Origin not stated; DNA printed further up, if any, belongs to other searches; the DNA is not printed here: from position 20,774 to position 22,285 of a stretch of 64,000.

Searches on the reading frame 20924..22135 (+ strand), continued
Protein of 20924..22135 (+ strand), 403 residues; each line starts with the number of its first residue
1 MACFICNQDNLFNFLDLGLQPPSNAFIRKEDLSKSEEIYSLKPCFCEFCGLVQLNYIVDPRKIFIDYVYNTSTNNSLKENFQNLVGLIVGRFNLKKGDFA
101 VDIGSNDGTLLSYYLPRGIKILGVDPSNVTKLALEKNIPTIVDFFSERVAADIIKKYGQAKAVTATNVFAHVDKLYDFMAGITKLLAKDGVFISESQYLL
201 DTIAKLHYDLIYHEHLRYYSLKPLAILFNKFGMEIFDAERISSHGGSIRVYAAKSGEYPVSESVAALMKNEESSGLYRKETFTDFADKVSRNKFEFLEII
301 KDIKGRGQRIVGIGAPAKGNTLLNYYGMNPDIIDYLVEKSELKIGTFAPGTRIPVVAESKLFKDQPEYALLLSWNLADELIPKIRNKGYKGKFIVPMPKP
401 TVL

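Call 17: find_homologous_proteins(query=window:20924-22135:+, max_evalue=1e-20)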
Query window:20924-22135:+ (403 aa): 7997 proteins with E <= 1e-20 among 8000 candidates; the best 120 are listed.
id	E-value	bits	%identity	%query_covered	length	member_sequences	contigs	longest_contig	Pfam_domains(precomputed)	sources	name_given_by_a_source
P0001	3.4e-268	907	100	100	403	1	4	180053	PF13489.13,PF08421.17,PF08484.18,PF08241.19,PF08242.19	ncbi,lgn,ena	ncbi:MAG: class I SAM-dependent methyltransferase [Patescibacteria group bacterium]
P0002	3.0e-218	743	81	100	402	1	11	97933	PF13489.13,PF08421.17,PF08484.18,PF08241.19,PF08242.19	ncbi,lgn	-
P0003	2.5e-211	720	78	100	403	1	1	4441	PF13489.13,PF08421.17,PF08484.18,PF08242.19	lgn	-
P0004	7.6e-207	705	78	100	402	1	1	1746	PF13489.13,PF08421.17,PF08484.18,PF08241.19,PF08242.19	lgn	-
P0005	1.9e-180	618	68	100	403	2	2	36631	PF13489.13,PF08421.17,PF08484.18,PF08242.19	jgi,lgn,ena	-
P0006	3.1e-180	618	67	100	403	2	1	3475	PF13489.13,PF08421.17,PF08484.18,PF08242.19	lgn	-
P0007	5.6e-180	617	67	99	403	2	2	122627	PF13489.13,PF08421.17,PF08484.18,PF08242.19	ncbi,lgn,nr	ncbi:MAG: class I SAM-dependent methyltransferase [Parcubacteria group bacterium]|nr:class I SAM-dep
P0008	1.9e-179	615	67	100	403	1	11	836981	PF13489.13,PF08421.17,PF08484.18,PF08241.19,PF08242.19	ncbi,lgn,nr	ncbi:MAG: class I SAM-dependent methyltransferase [Candidatus Niyogibacteria bacterium]|nr:MAG: clas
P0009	2.9e-178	611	66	100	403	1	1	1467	PF13489.13,PF08421.17,PF08484.18,PF08242.19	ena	-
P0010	1.3e-177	609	67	100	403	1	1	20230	PF13489.13,PF08421.17,PF08484.18,PF08242.19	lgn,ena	-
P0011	1.9e-177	608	66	100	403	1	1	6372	PF13489.13,PF08421.17,PF08484.18,PF08242.19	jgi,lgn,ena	-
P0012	3.9e-176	604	66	100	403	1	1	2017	PF13489.13,PF08421.17,PF08484.18,PF08242.19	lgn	-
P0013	1.8e-175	602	66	99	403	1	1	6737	PF13489.13,PF08421.17,PF08484.18,PF08241.19,PF08242.19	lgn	-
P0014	6.6e-175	600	65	100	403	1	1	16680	PF13489.13,PF08421.17,PF08484.18,PF08242.19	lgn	-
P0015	1.0e-174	599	65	100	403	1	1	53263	PF13489.13,PF08421.17,PF08484.18,PF08242.19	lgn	-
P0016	1.7e-174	599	66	100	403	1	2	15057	PF13489.13,PF08421.17,PF08484.18,PF08242.19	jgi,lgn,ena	-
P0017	4.6e-174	597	65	100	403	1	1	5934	PF13489.13,PF08421.17,PF08484.18,PF08242.19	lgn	-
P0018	5.0e-174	597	66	100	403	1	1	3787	PF13489.13,PF08421.17,PF08484.18,PF08242.19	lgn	-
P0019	1.0e-173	596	65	100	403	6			PF13489.13,PF08421.17,PF08484.18,PF08241.19,PF08242.19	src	-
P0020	4.2e-173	594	65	100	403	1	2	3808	PF13489.13,PF08421.17,PF08484.18,PF08242.19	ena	-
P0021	9.3e-172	590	65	100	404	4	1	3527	PF13489.13,PF08421.17,PF08484.18,PF08242.19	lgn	-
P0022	9.8e-172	590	67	97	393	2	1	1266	PF13489.13,PF08421.17,PF08484.18,PF08241.19,PF08242.19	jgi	-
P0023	3.7e-171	588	65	100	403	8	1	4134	PF13489.13,PF08421.17,PF08484.18,PF08242.19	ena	-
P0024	2.3e-170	585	64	100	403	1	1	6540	PF13489.13,PF08421.17,PF08484.18,PF08241.19,PF08242.19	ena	-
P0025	3.7e-170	584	64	100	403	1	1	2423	PF13489.13,PF08421.17,PF08484.18,PF08241.19,PF08242.19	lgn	-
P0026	7.6e-170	583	64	100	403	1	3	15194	PF13489.13,PF08421.17,PF08484.18,PF08241.19,PF08242.19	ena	-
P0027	1.5e-169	582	63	100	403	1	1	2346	PF13489.13,PF08421.17,PF08484.18,PF08242.19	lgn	-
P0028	1.7e-169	582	63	100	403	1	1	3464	PF13489.13,PF08421.17,PF08484.18,PF08242.19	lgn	-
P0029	1.9e-169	582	67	96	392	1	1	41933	PF13489.13,PF08421.17,PF08484.18,PF08242.19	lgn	-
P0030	1.4e-168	579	63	100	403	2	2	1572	PF13489.13,PF08421.17,PF08484.18,PF08242.19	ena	-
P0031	2.0e-168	579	63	100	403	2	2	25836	PF13489.13,PF08421.17,PF08484.18,PF08242.19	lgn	-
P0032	3.6e-168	578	65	100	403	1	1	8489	PF13489.13,PF08421.17,PF08484.18,PF08242.19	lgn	-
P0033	3.9e-168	578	63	100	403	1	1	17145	PF13489.13,PF08421.17,PF08484.18,PF08242.19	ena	-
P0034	4.1e-167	574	63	100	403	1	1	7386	PF13489.13,PF08421.17,PF08484.18,PF08242.19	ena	-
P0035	1.1e-166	573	61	100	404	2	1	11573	PF13489.13,PF08421.17,PF08484.18,PF08241.19,PF08242.19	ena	-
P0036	1.1e-166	573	63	100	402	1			PF13489.13,PF08421.17,PF08484.18,PF08241.19,PF08242.19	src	-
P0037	1.5e-166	573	61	100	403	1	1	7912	PF13489.13,PF08421.17,PF08484.18,PF08242.19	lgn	-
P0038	6.3e-166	571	63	100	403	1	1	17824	PF13489.13,PF08421.17,PF08484.18,PF08242.19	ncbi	-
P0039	9.2e-166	570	64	98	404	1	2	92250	PF13489.13,PF08421.17,PF08484.18,PF08242.19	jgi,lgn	-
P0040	9.9e-166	570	63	100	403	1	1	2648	PF13489.13,PF08421.17,PF08484.18,PF08241.19,PF08242.19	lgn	-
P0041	1.8e-165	569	63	100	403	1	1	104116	PF13489.13,PF08421.17,PF08484.18,PF08241.19,PF08242.19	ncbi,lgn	-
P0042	1.2e-164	566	63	98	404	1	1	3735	PF13489.13,PF08421.17,PF08484.18,PF08242.19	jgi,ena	-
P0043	1.5e-164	566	62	100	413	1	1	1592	PF13489.13,PF08421.17,PF08484.18,PF08242.19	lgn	-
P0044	2.8e-164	565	62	100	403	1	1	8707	PF13489.13,PF08421.17,PF08484.18,PF08242.19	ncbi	-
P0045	4.5e-163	561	62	100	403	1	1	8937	PF13489.13,PF08421.17,PF08484.18,PF08242.19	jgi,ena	-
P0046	1.8e-162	559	62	100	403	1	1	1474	PF13489.13,PF08421.17,PF08484.18,PF08242.19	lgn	-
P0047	6.3e-162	557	60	100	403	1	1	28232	PF13489.13,PF08421.17,PF08484.18,PF08242.19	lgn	-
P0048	7.5e-162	557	63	99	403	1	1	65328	PF13489.13,PF08421.17,PF08484.18,PF08242.19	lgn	-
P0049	5.7e-161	554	62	100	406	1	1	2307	PF13489.13,PF08421.17,PF13649.13,PF08484.18,PF08241.19,PF08242.19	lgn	-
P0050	1.2e-160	553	61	100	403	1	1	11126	PF13489.13,PF08421.17,PF08484.18,PF08241.19,PF08242.19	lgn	-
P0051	1.7e-160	553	61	100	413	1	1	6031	PF13489.13,PF08421.17,PF08484.18,PF08242.19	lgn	-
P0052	1.1e-159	550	60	100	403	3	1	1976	PF13489.13,PF08421.17,PF08484.18,PF08242.19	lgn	-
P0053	1.4e-158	546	62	100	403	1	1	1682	PF13489.13,PF08421.17,PF08484.18,PF08242.19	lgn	-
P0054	1.5e-158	546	61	100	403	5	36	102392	PF13489.13,PF08421.17,PF08484.18,PF08241.19,PF08242.19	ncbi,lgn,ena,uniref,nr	ncbi:MAG: hypothetical protein A2W52_01140 [Candidatus Taylorbacteria bacterium RIFCSPHIGHO2_02_49_2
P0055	4.2e-158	545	61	100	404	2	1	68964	PF13489.13,PF08421.17,PF08484.18,PF08242.19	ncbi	-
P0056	4.7e-158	545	61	99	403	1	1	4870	PF13489.13,PF08421.17,PF08484.18,PF08241.19,PF08242.19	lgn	-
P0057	5.5e-158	544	58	100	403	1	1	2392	PF13489.13,PF08421.17,PF08484.18,PF08242.19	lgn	-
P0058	2.0e-157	543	60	100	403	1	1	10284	PF13489.13,PF08421.17,PF08484.18,PF08242.19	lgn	-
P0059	2.6e-157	542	61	100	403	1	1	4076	PF13489.13,PF08421.17,PF08484.18,PF08241.19,PF08242.19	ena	-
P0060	2.8e-157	542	60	100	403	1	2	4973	PF13489.13,PF08421.17,PF08484.18,PF08241.19,PF08242.19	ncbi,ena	-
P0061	3.6e-157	542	59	99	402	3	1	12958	PF13489.13,PF08421.17,PF08484.18,PF08242.19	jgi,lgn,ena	-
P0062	7.4e-157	541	61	100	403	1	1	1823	PF13489.13,PF08421.17,PF08484.18,PF08242.19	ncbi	-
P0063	4.2e-156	538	60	100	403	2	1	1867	PF13489.13,PF08421.17,PF08484.18,PF08242.19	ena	-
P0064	5.7e-156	538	57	100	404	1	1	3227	PF13489.13,PF08421.17,PF08484.18,PF08242.19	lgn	-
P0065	1.0e-155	537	58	100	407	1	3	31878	PF13489.13,PF08421.17,PF08484.18,PF08242.19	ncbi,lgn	-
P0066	1.8e-155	536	61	97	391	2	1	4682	PF13489.13,PF08421.17,PF08484.18,PF08242.19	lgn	-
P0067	2.5e-155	536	59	100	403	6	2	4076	PF13489.13,PF08421.17,PF13649.13,PF08484.18,PF08241.19,PF08242.19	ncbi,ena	ncbi:MAG TPA: class I SAM-dependent methyltransferase [Candidatus Paceibacterota bacterium]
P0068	3.0e-155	535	59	100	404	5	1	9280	PF13489.13,PF08421.17,PF08484.18,PF08242.19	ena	-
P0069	7.1e-155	534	57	100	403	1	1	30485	PF13489.13,PF08421.17,PF08484.18,PF08242.19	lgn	-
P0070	1.9e-154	533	59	100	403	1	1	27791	PF13489.13,PF08421.17,PF08484.18,PF08242.19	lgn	-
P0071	2.6e-154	532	60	100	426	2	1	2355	PF13489.13,PF08421.17,PF08484.18,PF08242.19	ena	-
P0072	2.2e-153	529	58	100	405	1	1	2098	PF13489.13,PF08421.17,PF08484.18,PF08242.19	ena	-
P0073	2.9e-153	529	57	100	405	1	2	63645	PF13489.13,PF08421.17,PF08484.18,PF08242.19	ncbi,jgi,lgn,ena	-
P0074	4.2e-153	528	59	100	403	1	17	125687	PF13489.13,PF08421.17,PF08484.18,PF08241.19,PF08242.19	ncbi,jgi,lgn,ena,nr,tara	ncbi:methyltransferase [Candidatus Woesearchaeota archaeon]|jgi:SAM-dependent methyltransferase|nr:m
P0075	4.9e-153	528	59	100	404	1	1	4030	PF13489.13,PF08421.17,PF08484.18,PF08242.19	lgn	-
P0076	5.4e-153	528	57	100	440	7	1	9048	PF13489.13,PF08421.17,PF13649.13,PF08484.18,PF08241.19,PF08242.19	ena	-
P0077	1.0e-152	527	59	99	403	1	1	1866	PF13847.13,PF13489.13,PF08421.17,PF13649.13,PF08484.18,PF08241.19,PF08242.19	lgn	-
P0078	2.3e-152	526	58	99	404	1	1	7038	PF13489.13,PF08421.17,PF08484.18,PF08242.19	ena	-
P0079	2.6e-152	526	58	100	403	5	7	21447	PF13489.13,PF08421.17,PF08484.18,PF08242.19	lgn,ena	-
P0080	3.0e-152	525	57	100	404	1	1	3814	PF13489.13,PF08421.17,PF08484.18,PF08242.19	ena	-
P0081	5.7e-152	525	58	99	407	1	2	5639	PF13489.13,PF08421.17,PF08484.18,PF08241.19,PF08242.19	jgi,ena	-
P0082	9.3e-152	524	58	99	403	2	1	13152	PF13489.13,PF08421.17,PF08484.18,PF08241.19,PF08242.19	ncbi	-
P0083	9.5e-152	524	57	100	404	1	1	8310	PF13847.13,PF13489.13,PF08421.17,PF13649.13,PF08484.18,PF08241.19,PF08242.19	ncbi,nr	ncbi:MAG: class I SAM-dependent methyltransferase [bacterium]|nr:class I SAM-dependent methyltransfe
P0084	1.0e-151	524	56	100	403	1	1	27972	PF13489.13,PF08421.17,PF08484.18,PF08242.19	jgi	-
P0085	1.2e-151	524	58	100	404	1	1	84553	PF13489.13,PF08421.17,PF08484.18,PF08241.19,PF08242.19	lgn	-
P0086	1.5e-151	523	57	100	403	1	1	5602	PF13489.13,PF08421.17,PF08484.18,PF08241.19,PF08242.19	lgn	-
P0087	1.5e-151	523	57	100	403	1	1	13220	PF13489.13,PF08421.17,PF08484.18,PF08242.19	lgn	-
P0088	1.9e-151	523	58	100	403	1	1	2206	PF13489.13,PF08421.17,PF08484.18,PF08242.19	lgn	-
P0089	3.3e-151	522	59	100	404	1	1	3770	PF13489.13,PF08421.17,PF08484.18,PF08242.19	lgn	-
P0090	9.8e-151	520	58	100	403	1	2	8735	PF13489.13,PF08421.17,PF08484.18,PF08242.19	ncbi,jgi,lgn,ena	-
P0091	1.2e-150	520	58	100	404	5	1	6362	PF13489.13,PF08421.17,PF08484.18,PF08241.19,PF08242.19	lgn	-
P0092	1.3e-150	520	57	100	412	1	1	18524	PF13489.13,PF08421.17,PF13649.13,PF08484.18,PF08241.19,PF08242.19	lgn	-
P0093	1.3e-150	520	58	100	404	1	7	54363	PF13489.13,PF08421.17,PF13649.13,PF08484.18,PF08241.19,PF08242.19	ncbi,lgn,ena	ncbi:MAG: class I SAM-dependent methyltransferase [Patescibacteria group bacterium]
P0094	4.4e-150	518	59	100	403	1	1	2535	PF13847.13,PF13489.13,PF08421.17,PF08484.18,PF08241.19,PF08242.19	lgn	-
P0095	1.4e-149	517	56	100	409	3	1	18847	PF13489.13,PF08421.17,PF08484.18,PF08241.19,PF08242.19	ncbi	-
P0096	2.2e-149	516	58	100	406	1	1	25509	PF13489.13,PF08421.17,PF08484.18,PF08241.19,PF08242.19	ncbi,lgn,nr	ncbi:MAG: class I SAM-dependent methyltransferase [bacterium]|nr:class I SAM-dependent methyltransfe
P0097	2.7e-149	516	57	100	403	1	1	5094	PF13489.13,PF08421.17,PF08484.18,PF08242.19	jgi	-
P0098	5.2e-149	515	56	100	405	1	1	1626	PF13489.13,PF08421.17,PF08484.18,PF08242.19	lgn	-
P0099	5.4e-149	515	57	100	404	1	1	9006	PF13489.13,PF08421.17,PF08484.18,PF08242.19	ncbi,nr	ncbi:MAG: class I SAM-dependent methyltransferase [bacterium]|nr:class I SAM-dependent methyltransfe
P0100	6.2e-149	515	56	100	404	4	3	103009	PF13489.13,PF08421.17,PF08484.18,PF08241.19,PF08242.19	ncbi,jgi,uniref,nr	ncbi:MAG: methyltransferase [Candidatus Taylorbacteria bacterium CG11_big_fil_rev_8_21_14_0_20_46_11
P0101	1.9e-148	513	58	100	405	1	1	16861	PF13489.13,PF08421.17,PF08484.18,PF08242.19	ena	-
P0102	2.2e-148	513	58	100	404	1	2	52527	PF13489.13,PF08421.17,PF08484.18,PF08242.19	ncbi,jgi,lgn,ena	-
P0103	2.4e-148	513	58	100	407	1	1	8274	PF13489.13,PF08421.17,PF08484.18,PF08241.19,PF08242.19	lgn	-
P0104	3.1e-148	512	57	100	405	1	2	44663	PF13489.13,PF08421.17,PF08484.18,PF08242.19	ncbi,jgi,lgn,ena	-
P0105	5.0e-148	512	59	99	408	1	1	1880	PF13489.13,PF08421.17,PF08484.18,PF08241.19,PF08242.19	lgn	-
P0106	5.2e-148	512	56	100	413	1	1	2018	PF13489.13,PF08421.17,PF08484.18,PF08242.19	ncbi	-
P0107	7.1e-148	511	58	100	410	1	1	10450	PF13489.13,PF08421.17,PF08484.18,PF08242.19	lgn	-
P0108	1.0e-147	511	57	99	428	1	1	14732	PF13489.13,PF08421.17,PF08484.18,PF08241.19,PF08242.19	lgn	-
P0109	1.1e-147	510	57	100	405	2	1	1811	PF13489.13,PF08421.17,PF08484.18,PF08242.19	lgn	-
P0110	1.1e-147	510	56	100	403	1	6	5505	PF13489.13,PF08421.17,PF08484.18,PF08241.19,PF08242.19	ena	-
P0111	1.5e-147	510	58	100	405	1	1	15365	PF13489.13,PF08421.17,PF08484.18,PF08241.19,PF08242.19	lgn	-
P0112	1.8e-147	510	55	99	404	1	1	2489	PF13489.13,PF08421.17,PF08484.18,PF08242.19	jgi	-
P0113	2.1e-147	510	58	99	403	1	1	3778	PF13489.13,PF08421.17,PF08484.18,PF08241.19,PF08242.19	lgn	-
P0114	2.9e-147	509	57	100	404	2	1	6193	PF13489.13,PF08421.17,PF08484.18,PF08242.19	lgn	-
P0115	3.8e-147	509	57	100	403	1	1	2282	PF13489.13,PF08421.17,PF08484.18,PF08242.19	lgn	-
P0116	5.0e-147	508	55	100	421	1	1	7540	PF13489.13,PF08421.17,PF08484.18,PF08241.19,PF08242.19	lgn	-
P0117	7.2e-147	508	57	100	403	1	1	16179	PF13489.13,PF08421.17,PF08484.18,PF08242.19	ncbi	-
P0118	9.9e-147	507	56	100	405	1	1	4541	PF13489.13,PF08421.17,PF08484.18,PF08242.19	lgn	-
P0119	1.0e-146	507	57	100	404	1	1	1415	PF13489.13,PF08421.17,PF08484.18,PF08242.19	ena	-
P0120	1.0e-146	507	56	100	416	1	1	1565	PF13489.13,PF08421.17,PF08484.18,PF08242.19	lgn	-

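Call 25: find_encoding_contigs(protein=P0008, flank=7000, max_places=1)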
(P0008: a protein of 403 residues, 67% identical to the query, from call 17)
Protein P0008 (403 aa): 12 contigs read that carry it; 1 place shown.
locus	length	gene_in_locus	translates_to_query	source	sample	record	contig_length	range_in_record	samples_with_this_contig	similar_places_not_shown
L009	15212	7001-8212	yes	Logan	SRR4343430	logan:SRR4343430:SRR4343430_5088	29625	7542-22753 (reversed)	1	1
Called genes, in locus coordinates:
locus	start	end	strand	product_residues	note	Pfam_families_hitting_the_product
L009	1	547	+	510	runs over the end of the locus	PF02310:B12-binding, PF04055:Radical_SAM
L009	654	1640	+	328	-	PF00288:GHMP_kinases_N, PF08544:GHMP_kinases_C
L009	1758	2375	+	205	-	-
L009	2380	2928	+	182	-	PF00702:Hydrolase, PF13419:HAD_2, PF13242:Hydrolase_like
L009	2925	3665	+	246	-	PF00923:TAL_FSA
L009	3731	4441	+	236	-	PF05148:Methyltransf_8 (weak), PF08241:Methyltransf_11, PF01209:Ubie_methyltran (faint), PF13489:Methyltransf_23 (weak), PF13649:Methyltransf_25 (weak), PF13847:Methyltransf_31 (weak)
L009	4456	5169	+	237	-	PF13489:Methyltransf_23, PF08241:Methyltransf_11 (weak), PF08242:Methyltransf_12, PF13649:Methyltransf_25 (weak)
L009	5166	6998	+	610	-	-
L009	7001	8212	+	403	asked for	PF08421:Methyltransf_13, PF13489:Methyltransf_23, PF08241:Methyltransf_11 (weak), PF08242:Methyltransf_12, PF08484:Methyltransf_14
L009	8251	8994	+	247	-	PF00248:Aldo_ket_red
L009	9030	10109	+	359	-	PF01370:Epimerase, PF04321:RmlD_sub_bind, PF16363:GDP_Man_Dehyd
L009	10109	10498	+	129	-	-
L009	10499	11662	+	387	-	PF13439:Glyco_transf_4, PF00534:Glycos_transf_1, PF13692:Glyco_trans_1_4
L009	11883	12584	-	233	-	-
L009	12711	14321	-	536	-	PF05159:Capsule_synth (faint)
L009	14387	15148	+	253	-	PF00977:His_biosynth, PF02581:TMP-TENI (faint), PF05690:ThiG (faint), PF03060:NMO (faint)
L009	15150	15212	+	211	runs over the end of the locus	PF00117:GATase, PF07685:GATase_3 (weak), PF01174:SNO (faint), PF07722:Peptidase_C26 (faint)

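Call 26: find_encoding_contigs(protein=P0054, flank=7000, max_places=1)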
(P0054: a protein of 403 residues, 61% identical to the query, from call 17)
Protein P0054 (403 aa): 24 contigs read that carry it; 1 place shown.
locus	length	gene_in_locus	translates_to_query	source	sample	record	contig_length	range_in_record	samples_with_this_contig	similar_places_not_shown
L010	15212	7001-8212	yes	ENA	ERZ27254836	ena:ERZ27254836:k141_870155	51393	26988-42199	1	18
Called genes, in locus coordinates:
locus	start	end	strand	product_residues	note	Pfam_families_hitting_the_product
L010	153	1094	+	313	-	PF01073:3Beta_HSD, PF01370:Epimerase, PF02719:Polysacc_synt_2, PF04321:RmlD_sub_bind, PF05368:NmrA, PF16363:GDP_Man_Dehyd, PF13460:NAD_binding_10, PF07993:NAD_binding_4 (weak)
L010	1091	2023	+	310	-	PF01073:3Beta_HSD, PF01370:Epimerase, PF02719:Polysacc_synt_2, PF04321:RmlD_sub_bind, PF05368:NmrA, PF07993:NAD_binding_4 (faint), PF13460:NAD_binding_10, PF16363:GDP_Man_Dehyd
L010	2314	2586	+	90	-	-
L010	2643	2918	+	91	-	PF01022:HTH_5 (weak)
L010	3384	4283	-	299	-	PF05148:Methyltransf_8 (weak), PF08241:Methyltransf_11, PF13649:Methyltransf_25 (weak)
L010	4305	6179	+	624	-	-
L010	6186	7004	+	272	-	PF02475:TRM5-TYW2_MTfase (weak), PF05050:Methyltransf_21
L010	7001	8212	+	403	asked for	PF08421:Methyltransf_13, PF13489:Methyltransf_23, PF08241:Methyltransf_11, PF08242:Methyltransf_12, PF08484:Methyltransf_14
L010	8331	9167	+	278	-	PF00248:Aldo_ket_red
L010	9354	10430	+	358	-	PF01370:Epimerase, PF04321:RmlD_sub_bind (weak), PF16363:GDP_Man_Dehyd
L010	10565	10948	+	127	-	-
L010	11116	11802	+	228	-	PF01966:HD (weak)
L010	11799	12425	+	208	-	-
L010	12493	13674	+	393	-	PF13439:Glyco_transf_4, PF00534:Glycos_transf_1, PF13692:Glyco_trans_1_4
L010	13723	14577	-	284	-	PF05050:Methyltransf_21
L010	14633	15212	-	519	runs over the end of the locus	-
